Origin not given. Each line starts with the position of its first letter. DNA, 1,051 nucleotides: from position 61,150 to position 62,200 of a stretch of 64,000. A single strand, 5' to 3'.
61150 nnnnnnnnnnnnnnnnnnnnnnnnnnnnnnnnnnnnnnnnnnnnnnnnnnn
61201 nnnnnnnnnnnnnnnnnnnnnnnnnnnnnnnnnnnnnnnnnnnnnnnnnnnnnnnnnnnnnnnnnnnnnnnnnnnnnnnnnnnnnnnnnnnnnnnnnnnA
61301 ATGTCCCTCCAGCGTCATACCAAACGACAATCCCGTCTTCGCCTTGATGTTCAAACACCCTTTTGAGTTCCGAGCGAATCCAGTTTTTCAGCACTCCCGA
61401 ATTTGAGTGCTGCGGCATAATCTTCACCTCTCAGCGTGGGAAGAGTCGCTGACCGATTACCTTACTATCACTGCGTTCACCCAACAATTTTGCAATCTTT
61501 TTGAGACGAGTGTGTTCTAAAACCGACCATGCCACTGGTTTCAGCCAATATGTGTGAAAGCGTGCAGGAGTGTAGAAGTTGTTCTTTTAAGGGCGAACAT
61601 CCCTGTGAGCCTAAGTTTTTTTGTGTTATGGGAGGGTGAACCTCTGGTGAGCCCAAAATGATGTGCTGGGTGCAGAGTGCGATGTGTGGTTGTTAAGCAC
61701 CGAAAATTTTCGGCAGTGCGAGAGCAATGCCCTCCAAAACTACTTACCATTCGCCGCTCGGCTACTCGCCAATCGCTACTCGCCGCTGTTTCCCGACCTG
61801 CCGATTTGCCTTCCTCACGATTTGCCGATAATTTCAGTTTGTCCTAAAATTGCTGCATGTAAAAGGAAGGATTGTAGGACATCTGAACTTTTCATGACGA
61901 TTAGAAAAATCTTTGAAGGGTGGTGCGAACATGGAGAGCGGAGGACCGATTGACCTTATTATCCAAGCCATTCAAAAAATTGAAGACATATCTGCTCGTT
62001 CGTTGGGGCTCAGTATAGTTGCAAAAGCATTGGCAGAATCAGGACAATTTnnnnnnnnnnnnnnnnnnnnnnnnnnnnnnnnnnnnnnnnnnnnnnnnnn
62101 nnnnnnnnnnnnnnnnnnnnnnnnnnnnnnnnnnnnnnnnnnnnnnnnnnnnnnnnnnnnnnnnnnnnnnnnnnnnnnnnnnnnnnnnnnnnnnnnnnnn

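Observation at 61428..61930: Unusually long, GC-richer, repeat-laden divergent control region with a perfect 14-bp palindrome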

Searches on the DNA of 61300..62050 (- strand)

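Call 6: search_rna_families(source=window, start=61300, end=62050, threshold=evalue, max_evalue=10)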
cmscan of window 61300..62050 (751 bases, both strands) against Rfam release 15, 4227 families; matches with E-value up to 10: 1.
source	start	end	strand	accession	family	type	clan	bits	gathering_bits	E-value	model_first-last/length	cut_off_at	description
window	61848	61925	+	RF00284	SNORD74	Gene; snRNA; snoRNA; CD-box;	CL00069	13.4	41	7.9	1-80/80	no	Small nucleolar RNA SNORD74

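Call 53: build_rna_model(alignment_id=A5, structure=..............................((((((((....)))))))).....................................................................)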
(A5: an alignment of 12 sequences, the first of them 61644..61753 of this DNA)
Model R1 built from alignment A5 (12 sequences, 119 columns); structure: as given.
model positions 110; base pairs 8; branch points 0; effective number of sequences 2.02; information 0.591 bits per position. Calibrated on 0.2 Mb of random sequence (short: E-values are rough).
structure used (alignment columns):
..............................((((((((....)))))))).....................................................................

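Call 54: search_with_rna_model(model_id=R1, sources=[window, L001, L002, L006, L007, L008, L009, L010, L011, L013, L014, L016, L018, L019, L031, L032, L033, L034, L035, L036, L037, L038, L039, L040, L041, L042, L043, L044, L045, L046, L047, L048, L049, L050, L051, L052, L053, L054, L055], max_evalue=1)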
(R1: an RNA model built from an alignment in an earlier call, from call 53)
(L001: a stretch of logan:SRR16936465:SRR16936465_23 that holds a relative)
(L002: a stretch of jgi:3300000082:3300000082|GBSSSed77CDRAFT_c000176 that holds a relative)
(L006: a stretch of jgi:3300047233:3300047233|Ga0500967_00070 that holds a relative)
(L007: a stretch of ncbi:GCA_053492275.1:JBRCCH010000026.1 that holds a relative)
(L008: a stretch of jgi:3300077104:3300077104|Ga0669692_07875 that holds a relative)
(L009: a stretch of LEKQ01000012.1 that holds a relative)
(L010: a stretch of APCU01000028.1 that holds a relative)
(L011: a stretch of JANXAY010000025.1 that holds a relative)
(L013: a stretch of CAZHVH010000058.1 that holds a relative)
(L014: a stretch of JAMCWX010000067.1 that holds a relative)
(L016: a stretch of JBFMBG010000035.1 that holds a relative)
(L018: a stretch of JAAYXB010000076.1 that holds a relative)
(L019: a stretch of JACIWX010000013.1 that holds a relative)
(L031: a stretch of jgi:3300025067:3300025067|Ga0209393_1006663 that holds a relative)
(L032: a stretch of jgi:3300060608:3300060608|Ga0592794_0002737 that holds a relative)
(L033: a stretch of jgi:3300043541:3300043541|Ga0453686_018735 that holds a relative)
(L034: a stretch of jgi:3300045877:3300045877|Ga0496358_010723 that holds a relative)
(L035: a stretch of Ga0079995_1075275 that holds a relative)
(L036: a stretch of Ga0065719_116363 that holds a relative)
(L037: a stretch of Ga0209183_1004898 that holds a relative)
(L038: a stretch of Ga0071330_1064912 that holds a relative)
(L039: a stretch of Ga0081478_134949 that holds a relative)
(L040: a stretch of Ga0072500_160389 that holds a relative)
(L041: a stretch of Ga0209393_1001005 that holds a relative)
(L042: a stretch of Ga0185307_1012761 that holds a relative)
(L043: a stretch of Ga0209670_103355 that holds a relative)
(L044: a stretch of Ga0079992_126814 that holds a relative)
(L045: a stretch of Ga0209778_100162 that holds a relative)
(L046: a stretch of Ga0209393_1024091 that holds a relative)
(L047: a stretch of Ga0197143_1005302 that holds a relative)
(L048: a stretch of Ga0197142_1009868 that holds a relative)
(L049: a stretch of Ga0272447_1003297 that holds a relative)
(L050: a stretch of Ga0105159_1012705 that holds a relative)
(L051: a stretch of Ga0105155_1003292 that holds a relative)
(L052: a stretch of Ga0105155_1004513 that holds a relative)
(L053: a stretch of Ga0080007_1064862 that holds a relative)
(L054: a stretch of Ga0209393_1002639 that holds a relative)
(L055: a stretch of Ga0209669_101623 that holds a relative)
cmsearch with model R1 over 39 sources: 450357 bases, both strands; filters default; matches with E-value up to 1: 40.
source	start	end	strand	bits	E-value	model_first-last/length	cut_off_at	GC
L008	3957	4066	+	120.1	5.6e-26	1-110/110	no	0.51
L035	2209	2319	-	118.9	1.1e-25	1-110/110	no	0.5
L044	9319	9429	+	118.9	1.1e-25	1-110/110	no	0.5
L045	10328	10438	-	118.9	1.1e-25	1-110/110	no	0.5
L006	3972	4081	+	118.9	1.1e-25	1-110/110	no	0.51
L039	183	292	+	118.9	1.1e-25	1-110/110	no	0.51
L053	4834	4943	+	118.9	1.1e-25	1-110/110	no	0.51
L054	421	533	-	115.5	7.2e-25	1-110/110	no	0.5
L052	67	177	-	115.3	8.1e-25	1-110/110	no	0.52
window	61644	61751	-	113.9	1.8e-24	1-110/110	no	0.49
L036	1735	1842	+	113.9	1.8e-24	1-110/110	no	0.49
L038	266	373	+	113.9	1.8e-24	1-110/110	no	0.49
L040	2370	2477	-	113.9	1.8e-24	1-110/110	no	0.49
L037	2069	2179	+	109.4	2.2e-23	1-110/110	no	0.5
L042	2171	2281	+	109.4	2.2e-23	1-110/110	no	0.5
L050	467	577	-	109.4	2.2e-23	1-110/110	no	0.5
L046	887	994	+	108.2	4.4e-23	1-110/110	no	0.51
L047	2695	2802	+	108.2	4.4e-23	1-110/110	no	0.51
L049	1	106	+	106.2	1.3e-22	6-110/110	5'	0.52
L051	2007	2117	-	103.3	6.7e-22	1-110/110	no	0.5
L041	4502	4610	+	103.2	7.1e-22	1-110/110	no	0.48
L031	102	209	+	101.9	1.5e-21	1-110/110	no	0.46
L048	3292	3399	+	101.9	1.5e-21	1-110/110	no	0.46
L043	4166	4270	+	100.4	3.5e-21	1-110/110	no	0.51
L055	6059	6163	-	100.4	3.5e-21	1-110/110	no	0.51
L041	7370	7479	+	89.9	1.2e-18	1-110/110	no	0.46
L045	94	205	-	73.4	1.2e-14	1-110/110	no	0.52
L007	1679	1774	+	51.8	2.2e-09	1-110/110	no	0.48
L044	3837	3931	-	38.2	4.3e-06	1-110/110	no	0.51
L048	1637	1739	+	33.4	6e-05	1-110/110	no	0.53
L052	3605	3708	+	27.2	0.002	1-110/110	no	0.54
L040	4879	4979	-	25.6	0.0048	1-110/110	no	0.52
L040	8565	8653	-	25.4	0.0053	1-110/110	no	0.49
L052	3608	3701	-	24.9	0.0071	1-110/110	no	0.55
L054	701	815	+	24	0.012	1-110/110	no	0.51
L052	310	342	+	23.7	0.014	23-55/110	no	0.61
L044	3787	3816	+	22.6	0.026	23-52/110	no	0.63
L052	327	359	-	19.3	0.16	23-55/110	no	0.64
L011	13699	13787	-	19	0.19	1-110/110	no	0.48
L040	8556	8586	+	17.7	0.39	23-53/110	no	0.52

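Call 64: search_with_rna_model(model_id=R1, sources=[window, L006, L008, L007, L031, L035, L037, L041, L043, L045, L046, L051, L052, L054, L044, L048], max_evalue=0.0001, make_alignment=true)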
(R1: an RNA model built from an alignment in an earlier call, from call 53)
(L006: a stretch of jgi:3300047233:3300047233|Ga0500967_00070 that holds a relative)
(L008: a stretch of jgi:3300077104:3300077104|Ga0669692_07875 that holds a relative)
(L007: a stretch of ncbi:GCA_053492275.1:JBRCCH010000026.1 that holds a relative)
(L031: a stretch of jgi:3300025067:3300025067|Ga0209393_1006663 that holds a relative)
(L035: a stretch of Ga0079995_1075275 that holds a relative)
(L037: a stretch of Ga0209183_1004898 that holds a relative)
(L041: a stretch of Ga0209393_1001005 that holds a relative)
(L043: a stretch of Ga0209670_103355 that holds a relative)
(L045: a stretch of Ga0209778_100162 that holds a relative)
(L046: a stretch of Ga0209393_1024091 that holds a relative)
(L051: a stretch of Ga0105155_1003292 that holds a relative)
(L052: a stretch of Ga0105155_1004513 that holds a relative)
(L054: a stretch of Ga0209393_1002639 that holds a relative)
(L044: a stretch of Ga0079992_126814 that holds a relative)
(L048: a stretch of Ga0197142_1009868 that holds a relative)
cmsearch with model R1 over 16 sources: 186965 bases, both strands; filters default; matches with E-value up to 0.0001: 20.
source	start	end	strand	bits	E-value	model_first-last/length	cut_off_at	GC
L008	3957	4066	+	120.1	2.3e-26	1-110/110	no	0.51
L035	2209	2319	-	118.9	4.5e-26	1-110/110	no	0.5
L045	10328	10438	-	118.9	4.5e-26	1-110/110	no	0.5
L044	9319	9429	+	118.9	4.5e-26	1-110/110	no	0.5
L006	3972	4081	+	118.9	4.7e-26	1-110/110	no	0.51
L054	421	533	-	115.5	3e-25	1-110/110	no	0.5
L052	67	177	-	115.3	3.4e-25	1-110/110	no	0.52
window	61644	61751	-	113.9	7.3e-25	1-110/110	no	0.49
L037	2069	2179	+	109.4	9.3e-24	1-110/110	no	0.5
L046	887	994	+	108.2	1.8e-23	1-110/110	no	0.51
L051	2007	2117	-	103.3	2.8e-22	1-110/110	no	0.5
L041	4502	4610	+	103.2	3e-22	1-110/110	no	0.48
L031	102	209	+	101.9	6.1e-22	1-110/110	no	0.46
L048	3292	3399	+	101.9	6.1e-22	1-110/110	no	0.46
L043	4166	4270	+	100.4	1.4e-21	1-110/110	no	0.51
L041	7370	7479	+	89.9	5e-19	1-110/110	no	0.46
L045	94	205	-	73.4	5e-15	1-110/110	no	0.52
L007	1679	1774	+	51.8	8.9e-10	1-110/110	no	0.48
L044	3837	3931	-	38.2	1.8e-06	1-110/110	no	0.51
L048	1637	1739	+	33.4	2.5e-05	1-110/110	no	0.53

Alignment A6: 20 matches aligned to the model, 125 columns, each read 5' to 3' on its own strand. Consensus structure (alignment columns), stored with it:
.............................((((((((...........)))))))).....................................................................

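Call 74: search_with_rna_model(model_id=R1, source=window, filters=off, max_evalue=10)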
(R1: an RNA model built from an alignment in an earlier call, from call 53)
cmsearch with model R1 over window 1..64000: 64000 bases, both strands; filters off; matches with E-value up to 10: 14.
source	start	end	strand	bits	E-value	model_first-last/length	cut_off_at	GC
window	61644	61751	-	113.9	2.5e-25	1-110/110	no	0.49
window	5697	5758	-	13.1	0.72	1-110/110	no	0.42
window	62336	62379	+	11.6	1.7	1-110/110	no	0.45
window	52703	52782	-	10.5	3.2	1-110/110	no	0.41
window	60165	60232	+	10.1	3.9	1-110/110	no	0.35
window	17104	17183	+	9.7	4.8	1-110/110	no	0.44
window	33766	33842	+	9.5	5.5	1-110/110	no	0.45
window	12126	12186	+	9.2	6.7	1-110/110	no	0.38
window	62297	62344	-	9.1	7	1-110/110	no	0.4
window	58599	58673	+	9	7.2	1-110/110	no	0.32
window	17038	17090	-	9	7.2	1-110/110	no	0.38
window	46810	46871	-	8.9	7.8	1-110/110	no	0.29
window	38249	38293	+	8.9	7.8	1-110/110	no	0.36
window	46413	46464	+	8.6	9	1-110/110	no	0.31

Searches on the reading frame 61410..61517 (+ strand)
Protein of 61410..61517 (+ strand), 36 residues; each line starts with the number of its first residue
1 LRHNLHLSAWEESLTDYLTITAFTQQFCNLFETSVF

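Call 21: search_protein_families(library=pfam, proteins=[window:61410-61517:+], max_evalue=1)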
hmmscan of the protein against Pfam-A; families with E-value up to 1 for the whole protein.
window:61410-61517:+ (36 aa): 0 families
